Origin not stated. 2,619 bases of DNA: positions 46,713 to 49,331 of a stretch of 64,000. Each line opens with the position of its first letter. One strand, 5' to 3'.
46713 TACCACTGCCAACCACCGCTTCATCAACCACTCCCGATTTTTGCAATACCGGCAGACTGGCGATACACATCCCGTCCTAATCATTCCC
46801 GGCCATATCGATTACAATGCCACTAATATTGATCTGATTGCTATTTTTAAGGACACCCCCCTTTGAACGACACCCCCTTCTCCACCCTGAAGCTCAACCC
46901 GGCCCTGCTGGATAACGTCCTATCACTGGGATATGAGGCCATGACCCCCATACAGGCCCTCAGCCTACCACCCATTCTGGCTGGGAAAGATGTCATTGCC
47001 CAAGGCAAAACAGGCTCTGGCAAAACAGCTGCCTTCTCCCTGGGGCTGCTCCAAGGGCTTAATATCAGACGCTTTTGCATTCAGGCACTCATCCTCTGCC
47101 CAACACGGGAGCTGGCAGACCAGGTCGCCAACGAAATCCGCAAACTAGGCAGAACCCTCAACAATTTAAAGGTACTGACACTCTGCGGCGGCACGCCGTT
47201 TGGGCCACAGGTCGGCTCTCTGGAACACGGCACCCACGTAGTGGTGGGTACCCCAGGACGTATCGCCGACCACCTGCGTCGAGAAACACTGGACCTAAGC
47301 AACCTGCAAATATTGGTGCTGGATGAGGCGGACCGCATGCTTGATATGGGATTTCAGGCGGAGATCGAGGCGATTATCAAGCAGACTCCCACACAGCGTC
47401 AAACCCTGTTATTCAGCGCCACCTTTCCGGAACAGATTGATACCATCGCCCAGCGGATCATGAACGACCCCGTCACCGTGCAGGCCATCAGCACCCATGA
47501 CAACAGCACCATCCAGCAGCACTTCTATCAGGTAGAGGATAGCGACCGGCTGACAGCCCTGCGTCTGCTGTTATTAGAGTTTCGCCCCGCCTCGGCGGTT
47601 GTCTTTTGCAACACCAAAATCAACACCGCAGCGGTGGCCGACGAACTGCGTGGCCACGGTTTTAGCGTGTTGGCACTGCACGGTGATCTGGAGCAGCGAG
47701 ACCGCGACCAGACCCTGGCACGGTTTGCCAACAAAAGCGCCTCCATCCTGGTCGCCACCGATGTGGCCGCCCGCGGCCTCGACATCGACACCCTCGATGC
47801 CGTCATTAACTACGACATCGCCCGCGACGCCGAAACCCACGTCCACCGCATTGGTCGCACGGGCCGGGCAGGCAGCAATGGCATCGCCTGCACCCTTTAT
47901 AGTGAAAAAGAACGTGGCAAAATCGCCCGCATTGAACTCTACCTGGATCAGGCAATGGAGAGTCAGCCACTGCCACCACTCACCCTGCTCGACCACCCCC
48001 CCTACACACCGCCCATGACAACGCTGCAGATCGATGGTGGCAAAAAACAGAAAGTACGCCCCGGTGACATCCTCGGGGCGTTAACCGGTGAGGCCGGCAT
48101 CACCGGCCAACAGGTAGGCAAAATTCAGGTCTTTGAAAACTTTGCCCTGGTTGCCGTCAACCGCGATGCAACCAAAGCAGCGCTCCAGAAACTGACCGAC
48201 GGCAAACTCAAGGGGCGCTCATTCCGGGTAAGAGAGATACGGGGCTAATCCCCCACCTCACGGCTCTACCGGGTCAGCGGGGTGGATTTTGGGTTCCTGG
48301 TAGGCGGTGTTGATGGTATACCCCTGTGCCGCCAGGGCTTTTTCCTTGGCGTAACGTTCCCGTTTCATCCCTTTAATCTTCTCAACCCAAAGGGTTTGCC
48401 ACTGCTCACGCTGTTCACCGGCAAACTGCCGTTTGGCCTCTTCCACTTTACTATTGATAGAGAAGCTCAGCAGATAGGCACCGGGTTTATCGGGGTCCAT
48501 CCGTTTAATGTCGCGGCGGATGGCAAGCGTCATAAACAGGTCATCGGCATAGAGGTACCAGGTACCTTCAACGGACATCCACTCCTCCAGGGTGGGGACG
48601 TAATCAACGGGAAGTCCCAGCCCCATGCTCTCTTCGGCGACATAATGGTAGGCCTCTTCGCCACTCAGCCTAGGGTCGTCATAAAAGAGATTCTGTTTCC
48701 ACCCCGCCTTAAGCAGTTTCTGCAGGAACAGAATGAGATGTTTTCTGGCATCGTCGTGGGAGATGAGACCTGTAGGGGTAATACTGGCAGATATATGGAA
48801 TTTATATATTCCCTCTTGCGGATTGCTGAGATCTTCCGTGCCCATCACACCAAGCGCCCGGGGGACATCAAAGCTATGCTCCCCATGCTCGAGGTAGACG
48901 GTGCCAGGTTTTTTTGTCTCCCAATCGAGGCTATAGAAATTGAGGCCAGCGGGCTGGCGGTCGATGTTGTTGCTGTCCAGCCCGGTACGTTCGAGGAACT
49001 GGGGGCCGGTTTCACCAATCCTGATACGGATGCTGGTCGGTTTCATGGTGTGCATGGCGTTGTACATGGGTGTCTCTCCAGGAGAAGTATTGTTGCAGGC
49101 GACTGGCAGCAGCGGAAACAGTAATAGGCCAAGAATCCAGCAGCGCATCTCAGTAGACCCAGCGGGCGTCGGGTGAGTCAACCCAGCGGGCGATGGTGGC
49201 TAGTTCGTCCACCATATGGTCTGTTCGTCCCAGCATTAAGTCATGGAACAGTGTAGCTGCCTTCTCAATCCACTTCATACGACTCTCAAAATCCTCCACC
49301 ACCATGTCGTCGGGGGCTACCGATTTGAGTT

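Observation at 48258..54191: Orphan T6SS effector island without vgrG: DUF2169, helical protein, KAS-like protein, DUF4150 PAAR-like protein, 337-aa candidate effector and lipoprotein immunity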

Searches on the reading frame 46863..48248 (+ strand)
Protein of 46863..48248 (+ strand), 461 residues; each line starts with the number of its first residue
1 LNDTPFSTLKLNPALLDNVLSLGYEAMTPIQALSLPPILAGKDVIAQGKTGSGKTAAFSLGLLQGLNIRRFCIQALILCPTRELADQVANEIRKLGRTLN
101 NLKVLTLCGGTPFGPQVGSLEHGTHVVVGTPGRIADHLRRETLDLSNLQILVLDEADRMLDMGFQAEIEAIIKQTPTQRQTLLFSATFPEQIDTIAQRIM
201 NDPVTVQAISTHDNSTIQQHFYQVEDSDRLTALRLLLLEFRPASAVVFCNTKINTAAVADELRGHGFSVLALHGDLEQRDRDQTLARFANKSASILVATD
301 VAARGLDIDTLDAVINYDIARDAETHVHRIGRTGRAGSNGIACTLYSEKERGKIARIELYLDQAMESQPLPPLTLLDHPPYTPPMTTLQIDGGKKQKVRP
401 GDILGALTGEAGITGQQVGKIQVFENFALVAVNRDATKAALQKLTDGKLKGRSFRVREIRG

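Call 54: list_cluster_members(proteins=[P0001, window:46863-48248:+, window:50169-50831:-])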
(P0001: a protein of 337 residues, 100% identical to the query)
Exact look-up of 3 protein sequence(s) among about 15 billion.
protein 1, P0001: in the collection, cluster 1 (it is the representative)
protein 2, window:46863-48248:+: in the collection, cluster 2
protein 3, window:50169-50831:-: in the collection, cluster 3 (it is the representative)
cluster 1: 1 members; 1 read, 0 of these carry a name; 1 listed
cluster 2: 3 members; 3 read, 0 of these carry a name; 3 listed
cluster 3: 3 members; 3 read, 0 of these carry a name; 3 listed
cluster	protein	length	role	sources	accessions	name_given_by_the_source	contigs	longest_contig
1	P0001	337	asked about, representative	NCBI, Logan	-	-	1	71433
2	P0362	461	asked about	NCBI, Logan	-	-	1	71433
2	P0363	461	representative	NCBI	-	-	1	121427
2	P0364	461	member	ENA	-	-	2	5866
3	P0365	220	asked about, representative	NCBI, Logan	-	-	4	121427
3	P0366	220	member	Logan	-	-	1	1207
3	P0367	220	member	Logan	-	-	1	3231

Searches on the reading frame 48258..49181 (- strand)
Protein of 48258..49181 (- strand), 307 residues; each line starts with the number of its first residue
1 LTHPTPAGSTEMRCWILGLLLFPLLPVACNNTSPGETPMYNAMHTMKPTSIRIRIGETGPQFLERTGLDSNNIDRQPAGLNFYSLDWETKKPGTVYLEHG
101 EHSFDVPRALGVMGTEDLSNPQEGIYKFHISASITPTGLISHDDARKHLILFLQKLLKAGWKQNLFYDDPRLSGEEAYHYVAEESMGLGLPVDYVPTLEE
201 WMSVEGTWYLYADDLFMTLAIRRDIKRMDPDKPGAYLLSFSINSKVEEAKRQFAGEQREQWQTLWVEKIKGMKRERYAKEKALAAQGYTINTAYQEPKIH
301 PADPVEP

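Call 3: search_protein_families(library=pfam, proteins=[window:48258-49181:-], max_evalue=0.1)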
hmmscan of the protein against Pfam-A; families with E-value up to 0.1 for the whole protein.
window:48258-49181:- (307 aa): 0 families

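Call 4: search_protein_families(library=ncbifam, proteins=[window:48258-49181:-], max_evalue=0.1)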
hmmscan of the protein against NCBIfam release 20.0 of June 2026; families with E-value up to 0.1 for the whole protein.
window:48258-49181:- (307 aa): 0 families

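Call 15: find_homologous_proteins(query=window:48261-49148:-)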
Query window:48261-49148:- (296 aa): 93 proteins with E <= 0.001 among 3582 candidates.
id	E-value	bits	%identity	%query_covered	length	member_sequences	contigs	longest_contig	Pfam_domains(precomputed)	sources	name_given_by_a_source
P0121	1.4e-141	489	79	91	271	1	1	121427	-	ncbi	-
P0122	6.6e-110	385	66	87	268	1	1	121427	-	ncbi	-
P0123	8.4e-96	339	53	97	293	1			-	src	-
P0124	2.9e-94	334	53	95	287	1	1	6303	-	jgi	-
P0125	4.1e-94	333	53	97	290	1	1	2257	-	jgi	-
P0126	5.2e-94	333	52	95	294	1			-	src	-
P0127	8.5e-94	332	51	98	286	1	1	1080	-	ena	-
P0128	2.3e-93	331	55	89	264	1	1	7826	-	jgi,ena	-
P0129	4.8e-92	326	54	89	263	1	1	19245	-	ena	-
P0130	2.0e-91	324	52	98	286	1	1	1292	-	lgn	-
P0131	7.0e-90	319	55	89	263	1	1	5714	-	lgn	-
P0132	3.2e-89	317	52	95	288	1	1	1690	-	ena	-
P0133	6.6e-89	316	53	89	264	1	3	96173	-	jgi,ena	-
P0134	1.1e-88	315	53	89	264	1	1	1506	-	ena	-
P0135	1.9e-86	308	51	98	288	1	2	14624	-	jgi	jgi:hypothetical protein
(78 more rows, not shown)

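Call 53: search_solved_structures(query=A2, max_evalue=10)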
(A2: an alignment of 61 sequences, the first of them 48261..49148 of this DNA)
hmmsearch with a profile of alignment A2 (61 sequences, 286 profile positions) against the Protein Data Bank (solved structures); distinct sequences matched with E-value up to 10: 2.
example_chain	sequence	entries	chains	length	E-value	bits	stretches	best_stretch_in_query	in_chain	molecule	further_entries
8atk_A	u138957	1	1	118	0.14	14.2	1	209-251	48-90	SH2B adapter protein 1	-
7vg7_B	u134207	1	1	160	0.61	12.1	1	123-177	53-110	Uteroglobin,PB1m6A9 peptide,Uteroglobin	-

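Call 62: predict_structure(alignment_id=A2)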
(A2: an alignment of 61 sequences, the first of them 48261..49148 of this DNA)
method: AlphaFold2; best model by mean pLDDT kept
length: 296 residues; sequences in the alignment: 61
mean_pLDDT: 91.2   pTM: 0.84
mean pLDDT of the five models: 91.2, 90.8, 90.6, 90.4, 90.4
residues with pLDDT >= 90: 246; 70-90: 14; 50-70: 29; < 50: 7
segments of 3 or more residues with pLDDT < 50: 1-3
pLDDT, mean of each block of 10 residues (from residue 1): 53 52 55 83 98 95 97 96 98 98 98 98 91 97 98 97 96 85 97 95 98 97 98 98 96 97 97 98 95 84
secondary structure, 60 per line:
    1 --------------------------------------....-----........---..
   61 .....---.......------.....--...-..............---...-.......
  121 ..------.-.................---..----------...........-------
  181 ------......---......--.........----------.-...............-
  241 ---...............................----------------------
elements in order: E39-42 H48-55 E62-65 E69-75 E82-86 E93-106 E114-122 H131-147 H163-173 H187-192 E196-201 E204-212 E225-233 H234-239 H244-274
